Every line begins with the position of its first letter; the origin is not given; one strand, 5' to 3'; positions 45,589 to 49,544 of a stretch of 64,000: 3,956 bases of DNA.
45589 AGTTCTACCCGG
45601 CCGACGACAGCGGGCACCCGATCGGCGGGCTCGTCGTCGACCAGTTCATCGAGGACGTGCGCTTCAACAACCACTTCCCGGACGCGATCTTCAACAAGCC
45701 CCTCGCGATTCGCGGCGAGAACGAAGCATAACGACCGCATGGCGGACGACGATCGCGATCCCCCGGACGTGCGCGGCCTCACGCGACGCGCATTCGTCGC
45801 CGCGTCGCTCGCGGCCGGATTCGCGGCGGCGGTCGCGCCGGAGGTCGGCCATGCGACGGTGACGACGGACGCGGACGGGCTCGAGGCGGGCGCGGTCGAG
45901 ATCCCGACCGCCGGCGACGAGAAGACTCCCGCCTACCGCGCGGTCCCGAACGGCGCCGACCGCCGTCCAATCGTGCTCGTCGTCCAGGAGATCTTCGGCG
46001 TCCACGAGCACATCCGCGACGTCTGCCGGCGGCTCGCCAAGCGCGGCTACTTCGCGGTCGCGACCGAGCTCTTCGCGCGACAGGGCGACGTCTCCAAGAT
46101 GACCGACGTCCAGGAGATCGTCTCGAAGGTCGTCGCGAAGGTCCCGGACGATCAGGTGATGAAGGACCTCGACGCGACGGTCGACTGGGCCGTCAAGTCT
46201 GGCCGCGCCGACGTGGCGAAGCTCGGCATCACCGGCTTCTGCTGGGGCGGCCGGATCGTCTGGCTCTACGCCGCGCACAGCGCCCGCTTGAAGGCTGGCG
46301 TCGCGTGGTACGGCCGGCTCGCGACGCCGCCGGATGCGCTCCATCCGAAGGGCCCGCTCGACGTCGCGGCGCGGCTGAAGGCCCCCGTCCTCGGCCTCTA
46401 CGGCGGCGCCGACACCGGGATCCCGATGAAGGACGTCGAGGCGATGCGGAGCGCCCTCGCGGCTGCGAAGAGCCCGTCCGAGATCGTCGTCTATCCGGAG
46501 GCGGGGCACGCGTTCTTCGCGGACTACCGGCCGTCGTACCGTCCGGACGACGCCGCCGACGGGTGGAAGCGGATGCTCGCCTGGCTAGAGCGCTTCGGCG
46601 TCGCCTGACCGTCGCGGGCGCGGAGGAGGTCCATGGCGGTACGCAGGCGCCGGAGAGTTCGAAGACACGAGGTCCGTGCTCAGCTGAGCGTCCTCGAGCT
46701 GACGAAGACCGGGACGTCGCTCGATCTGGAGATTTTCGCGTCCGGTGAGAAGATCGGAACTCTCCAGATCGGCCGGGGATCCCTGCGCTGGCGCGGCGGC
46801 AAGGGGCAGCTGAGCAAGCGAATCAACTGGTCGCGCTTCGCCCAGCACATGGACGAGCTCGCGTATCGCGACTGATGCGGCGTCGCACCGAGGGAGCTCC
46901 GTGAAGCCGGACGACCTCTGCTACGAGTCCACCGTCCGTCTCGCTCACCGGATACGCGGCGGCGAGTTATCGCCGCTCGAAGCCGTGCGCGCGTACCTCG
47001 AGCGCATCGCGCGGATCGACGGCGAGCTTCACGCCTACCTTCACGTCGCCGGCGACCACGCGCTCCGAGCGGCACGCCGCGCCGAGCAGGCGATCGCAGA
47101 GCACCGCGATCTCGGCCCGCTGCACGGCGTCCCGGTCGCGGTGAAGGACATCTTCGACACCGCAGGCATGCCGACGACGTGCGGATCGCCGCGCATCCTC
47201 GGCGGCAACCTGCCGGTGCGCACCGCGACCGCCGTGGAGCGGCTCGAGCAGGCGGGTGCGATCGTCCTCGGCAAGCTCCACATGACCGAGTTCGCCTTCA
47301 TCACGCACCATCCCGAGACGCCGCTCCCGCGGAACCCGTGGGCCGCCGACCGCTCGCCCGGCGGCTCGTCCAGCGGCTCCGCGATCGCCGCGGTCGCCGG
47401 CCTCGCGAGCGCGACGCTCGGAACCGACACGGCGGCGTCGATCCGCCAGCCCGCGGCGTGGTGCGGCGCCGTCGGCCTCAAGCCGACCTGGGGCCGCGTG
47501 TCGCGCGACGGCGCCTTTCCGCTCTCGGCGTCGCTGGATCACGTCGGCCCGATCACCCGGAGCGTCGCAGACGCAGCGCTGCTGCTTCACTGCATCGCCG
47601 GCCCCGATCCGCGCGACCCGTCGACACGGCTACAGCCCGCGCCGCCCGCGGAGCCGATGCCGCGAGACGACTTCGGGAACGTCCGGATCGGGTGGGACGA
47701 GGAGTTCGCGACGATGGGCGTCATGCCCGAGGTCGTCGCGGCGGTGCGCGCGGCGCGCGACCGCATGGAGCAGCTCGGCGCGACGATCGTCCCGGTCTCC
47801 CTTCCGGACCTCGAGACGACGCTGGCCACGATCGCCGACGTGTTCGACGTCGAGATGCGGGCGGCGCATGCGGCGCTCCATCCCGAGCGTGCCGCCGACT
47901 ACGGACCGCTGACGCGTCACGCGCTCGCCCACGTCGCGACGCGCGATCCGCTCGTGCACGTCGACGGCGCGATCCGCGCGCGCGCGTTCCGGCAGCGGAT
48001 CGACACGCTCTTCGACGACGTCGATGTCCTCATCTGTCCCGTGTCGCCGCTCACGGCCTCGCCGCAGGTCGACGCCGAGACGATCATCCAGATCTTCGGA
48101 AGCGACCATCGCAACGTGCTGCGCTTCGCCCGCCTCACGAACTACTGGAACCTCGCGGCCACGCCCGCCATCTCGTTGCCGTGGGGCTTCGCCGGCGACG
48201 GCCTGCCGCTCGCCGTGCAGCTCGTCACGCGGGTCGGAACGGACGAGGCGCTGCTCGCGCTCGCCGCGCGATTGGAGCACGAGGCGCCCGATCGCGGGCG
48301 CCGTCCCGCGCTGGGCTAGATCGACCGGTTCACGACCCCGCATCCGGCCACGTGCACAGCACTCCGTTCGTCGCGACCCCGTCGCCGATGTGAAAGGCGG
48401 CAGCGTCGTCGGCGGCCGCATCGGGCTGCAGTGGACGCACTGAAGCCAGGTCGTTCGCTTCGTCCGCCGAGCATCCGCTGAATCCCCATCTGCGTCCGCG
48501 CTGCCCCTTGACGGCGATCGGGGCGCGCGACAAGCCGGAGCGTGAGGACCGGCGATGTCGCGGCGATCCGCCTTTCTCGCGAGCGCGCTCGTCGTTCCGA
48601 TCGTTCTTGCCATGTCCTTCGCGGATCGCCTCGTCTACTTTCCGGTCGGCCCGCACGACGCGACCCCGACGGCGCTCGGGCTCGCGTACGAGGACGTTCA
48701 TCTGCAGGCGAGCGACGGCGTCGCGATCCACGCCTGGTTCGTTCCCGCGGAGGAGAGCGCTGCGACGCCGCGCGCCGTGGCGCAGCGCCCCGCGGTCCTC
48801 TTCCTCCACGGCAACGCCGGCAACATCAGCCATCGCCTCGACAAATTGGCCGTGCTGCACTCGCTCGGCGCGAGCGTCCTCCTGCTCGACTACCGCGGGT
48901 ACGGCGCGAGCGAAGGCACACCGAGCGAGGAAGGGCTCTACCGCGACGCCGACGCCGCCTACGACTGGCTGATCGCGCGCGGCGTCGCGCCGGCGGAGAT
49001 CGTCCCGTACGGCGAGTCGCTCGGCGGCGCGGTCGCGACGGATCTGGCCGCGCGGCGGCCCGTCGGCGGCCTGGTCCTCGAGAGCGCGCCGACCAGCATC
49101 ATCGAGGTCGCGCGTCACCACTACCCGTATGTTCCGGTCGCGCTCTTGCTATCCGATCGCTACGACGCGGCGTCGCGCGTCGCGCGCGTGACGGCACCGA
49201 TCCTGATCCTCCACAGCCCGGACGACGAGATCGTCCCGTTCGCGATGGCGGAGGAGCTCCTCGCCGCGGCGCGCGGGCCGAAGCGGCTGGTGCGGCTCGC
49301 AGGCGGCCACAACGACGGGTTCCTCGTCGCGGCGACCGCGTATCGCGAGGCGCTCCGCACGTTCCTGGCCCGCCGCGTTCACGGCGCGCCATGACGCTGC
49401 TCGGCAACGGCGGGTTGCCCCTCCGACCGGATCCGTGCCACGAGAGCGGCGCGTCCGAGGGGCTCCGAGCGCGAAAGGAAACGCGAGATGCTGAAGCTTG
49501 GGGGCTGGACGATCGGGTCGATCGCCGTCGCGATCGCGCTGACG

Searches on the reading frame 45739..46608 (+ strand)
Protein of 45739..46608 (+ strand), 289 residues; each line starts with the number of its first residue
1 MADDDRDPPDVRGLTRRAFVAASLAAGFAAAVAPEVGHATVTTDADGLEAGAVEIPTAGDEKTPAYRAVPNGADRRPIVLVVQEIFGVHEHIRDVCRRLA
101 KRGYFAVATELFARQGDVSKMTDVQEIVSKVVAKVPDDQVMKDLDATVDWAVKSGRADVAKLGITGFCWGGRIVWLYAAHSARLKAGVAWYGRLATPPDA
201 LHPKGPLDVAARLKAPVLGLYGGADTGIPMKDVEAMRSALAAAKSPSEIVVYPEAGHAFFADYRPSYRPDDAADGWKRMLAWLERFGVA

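Call 3: search_protein_families(library=pfam, proteins=[window:45739-46608:+], max_evalue=0.1)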
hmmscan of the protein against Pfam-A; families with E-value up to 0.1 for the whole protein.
window:45739-46608:+ (289 aa): 8 families
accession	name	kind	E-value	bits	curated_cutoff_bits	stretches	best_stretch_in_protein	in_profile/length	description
PF01738.24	DLH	-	9.2e-60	202.3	21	1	65-286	3-216/217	Dienelactone hydrolase family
PF00326.27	Peptidase_S9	-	8.4e-08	32.4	22.6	2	211-284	139-207/213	Prolyl oligopeptidase family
PF02129.25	Peptidase_S15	-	4.8e-05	23.6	23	1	99-192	47-128/262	X-Pro dipeptidyl-peptidase (S15 family)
PF12146.15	Hydrolase_4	-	0.00019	21.3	27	1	210-262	187-237/239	Serine aminopeptidase, S33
PF00561.26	Abhydrolase_1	-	0.00083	19.5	25.8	0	159-186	68-96/245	alpha/beta hydrolase fold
PF08840.17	BAAT_C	-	0.0045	17.5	20.9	0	241-266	142-167/210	BAAT / Acyl-CoA thioester hydrolase C terminal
PF02230.22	Abhydrolase_2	-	0.016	15.5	23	1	139-258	85-200/217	Phospholipase/Carboxylesterase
PF07224.18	Chlorophyllase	-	0.063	12.5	26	1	69-179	35-135/301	Chlorophyllase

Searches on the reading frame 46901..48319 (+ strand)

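Call 3: search_protein_families(library=pfam, proteins=[window:46901-48319:+], max_evalue=0.1)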
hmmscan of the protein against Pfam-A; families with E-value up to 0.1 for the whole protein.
window:46901-48319:+ (472 aa): 1 family
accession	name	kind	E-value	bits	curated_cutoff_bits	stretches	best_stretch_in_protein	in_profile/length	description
PF01425.27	Amidase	-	2.6e-103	346.9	27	1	27-452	1-445/445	Amidase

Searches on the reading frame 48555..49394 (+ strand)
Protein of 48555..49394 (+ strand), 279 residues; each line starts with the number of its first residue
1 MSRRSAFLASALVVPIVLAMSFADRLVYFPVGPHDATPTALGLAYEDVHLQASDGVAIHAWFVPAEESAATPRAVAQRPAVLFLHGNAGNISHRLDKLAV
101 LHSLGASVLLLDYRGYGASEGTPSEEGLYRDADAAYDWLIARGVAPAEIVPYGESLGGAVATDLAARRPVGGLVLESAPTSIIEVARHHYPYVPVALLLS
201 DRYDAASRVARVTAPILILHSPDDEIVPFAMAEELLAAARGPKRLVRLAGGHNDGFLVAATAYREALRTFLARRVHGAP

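Call 3: search_protein_families(library=pfam, proteins=[window:48555-49394:+], max_evalue=0.1)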
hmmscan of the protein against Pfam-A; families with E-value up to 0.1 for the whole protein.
window:48555-49394:+ (279 aa): 8 families
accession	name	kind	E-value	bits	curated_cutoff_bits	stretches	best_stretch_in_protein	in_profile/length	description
PF12146.15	Hydrolase_4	-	4.4e-15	56.1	27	2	78-181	4-112/239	Serine aminopeptidase, S33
PF00561.26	Abhydrolase_1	-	4e-10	40.2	25.8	1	79-185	1-112/245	alpha/beta hydrolase fold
PF12697.13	Abhydrolase_6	-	1.3e-07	32.9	26.3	1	81-181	1-97/217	Alpha/beta hydrolase family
PF00326.27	Peptidase_S9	-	0.00068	19.6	22.6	1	129-241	45-172/213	Prolyl oligopeptidase family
PF02129.25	Peptidase_S15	-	0.0017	18.6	23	0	104-169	50-117/262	X-Pro dipeptidyl-peptidase (S15 family)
PF08386.16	Abhydrolase_4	-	0.0024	18.4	21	1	210-272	31-92/103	TAP-like protein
PF05677.18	DUF818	-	0.074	12.4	20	1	102-163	168-231/365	Chlamydia CHLPS protein (DUF818)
PF05448.18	AXE1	-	0.091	11.9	21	0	47-144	58-144/321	Acetyl xylan esterase (AXE1)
